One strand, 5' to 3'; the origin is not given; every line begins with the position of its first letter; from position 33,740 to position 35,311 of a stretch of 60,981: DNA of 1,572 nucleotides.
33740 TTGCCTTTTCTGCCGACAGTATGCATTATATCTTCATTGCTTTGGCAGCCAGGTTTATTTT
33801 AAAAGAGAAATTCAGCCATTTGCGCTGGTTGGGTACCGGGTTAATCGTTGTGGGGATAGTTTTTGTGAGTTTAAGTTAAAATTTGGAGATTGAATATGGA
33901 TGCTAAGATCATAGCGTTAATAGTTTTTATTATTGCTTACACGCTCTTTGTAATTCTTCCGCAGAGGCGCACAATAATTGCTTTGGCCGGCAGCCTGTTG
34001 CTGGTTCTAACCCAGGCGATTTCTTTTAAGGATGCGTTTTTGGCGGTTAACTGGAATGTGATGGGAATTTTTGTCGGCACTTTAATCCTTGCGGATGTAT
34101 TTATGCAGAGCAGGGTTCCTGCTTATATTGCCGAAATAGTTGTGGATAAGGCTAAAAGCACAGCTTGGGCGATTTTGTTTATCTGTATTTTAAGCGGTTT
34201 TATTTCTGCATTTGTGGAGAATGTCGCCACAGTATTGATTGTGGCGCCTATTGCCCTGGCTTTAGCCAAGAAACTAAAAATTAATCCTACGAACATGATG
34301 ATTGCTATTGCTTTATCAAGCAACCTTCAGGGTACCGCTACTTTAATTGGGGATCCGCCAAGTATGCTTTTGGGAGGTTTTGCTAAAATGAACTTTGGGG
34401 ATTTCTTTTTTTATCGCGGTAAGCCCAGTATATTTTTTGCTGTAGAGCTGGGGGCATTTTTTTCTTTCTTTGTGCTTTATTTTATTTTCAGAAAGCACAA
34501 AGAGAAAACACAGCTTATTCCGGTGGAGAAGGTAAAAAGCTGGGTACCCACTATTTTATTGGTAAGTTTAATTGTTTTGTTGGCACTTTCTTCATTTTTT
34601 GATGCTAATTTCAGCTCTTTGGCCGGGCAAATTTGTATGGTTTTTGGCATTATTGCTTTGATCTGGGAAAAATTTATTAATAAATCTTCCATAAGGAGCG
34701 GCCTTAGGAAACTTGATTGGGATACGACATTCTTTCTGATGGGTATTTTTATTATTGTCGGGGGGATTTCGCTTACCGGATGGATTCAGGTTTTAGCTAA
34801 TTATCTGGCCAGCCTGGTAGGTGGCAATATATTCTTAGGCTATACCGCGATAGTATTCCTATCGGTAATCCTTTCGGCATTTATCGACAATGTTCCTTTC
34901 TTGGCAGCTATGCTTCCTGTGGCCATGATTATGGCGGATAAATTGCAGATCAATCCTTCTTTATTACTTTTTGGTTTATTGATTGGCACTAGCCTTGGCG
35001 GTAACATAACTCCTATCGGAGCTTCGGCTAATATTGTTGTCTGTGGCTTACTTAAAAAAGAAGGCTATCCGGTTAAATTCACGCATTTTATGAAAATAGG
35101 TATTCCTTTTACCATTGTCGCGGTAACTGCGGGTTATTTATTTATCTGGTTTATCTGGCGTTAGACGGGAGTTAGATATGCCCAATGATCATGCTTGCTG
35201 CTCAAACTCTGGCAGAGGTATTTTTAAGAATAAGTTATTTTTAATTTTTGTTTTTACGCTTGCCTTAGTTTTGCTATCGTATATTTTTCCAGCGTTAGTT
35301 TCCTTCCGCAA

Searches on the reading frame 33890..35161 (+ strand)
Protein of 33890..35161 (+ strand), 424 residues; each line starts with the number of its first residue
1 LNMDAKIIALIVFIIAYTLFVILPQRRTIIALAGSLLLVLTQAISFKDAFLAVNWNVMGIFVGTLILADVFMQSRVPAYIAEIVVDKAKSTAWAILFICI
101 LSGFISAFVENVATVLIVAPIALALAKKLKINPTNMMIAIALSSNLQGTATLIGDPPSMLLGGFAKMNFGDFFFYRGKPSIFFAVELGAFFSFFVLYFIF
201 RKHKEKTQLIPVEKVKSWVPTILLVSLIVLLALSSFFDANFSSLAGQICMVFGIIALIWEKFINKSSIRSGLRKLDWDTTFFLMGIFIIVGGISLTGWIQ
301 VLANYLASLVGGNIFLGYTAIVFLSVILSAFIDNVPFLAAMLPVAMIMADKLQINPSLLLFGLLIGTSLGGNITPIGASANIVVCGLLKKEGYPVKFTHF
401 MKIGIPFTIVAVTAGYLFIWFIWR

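Call 56: search_protein_families(library=pfam, proteins=[window:33890-35161:+], max_evalue=0.00001)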
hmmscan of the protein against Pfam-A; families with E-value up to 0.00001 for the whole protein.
window:33890-35161:+ (424 aa): 4 families
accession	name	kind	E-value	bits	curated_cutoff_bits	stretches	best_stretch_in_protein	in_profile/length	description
PF03600.22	CitMHS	-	2.5e-78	263.9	31.9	2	17-366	1-336/336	Citrate transporter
PF00939.25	Na_sulph_symp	-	5.6e-21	75.5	27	2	10-172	273-443/472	Sodium:sulfate symporter transmembrane region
PF02040.21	ArsB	-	2.1e-17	64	22.2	1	10-420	3-422/423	Arsenical pump membrane protein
PF06808.19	DctM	-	1.8e-11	43.9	23.8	1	204-422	200-411/413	Tripartite ATP-independent periplasmic transporter, DctM component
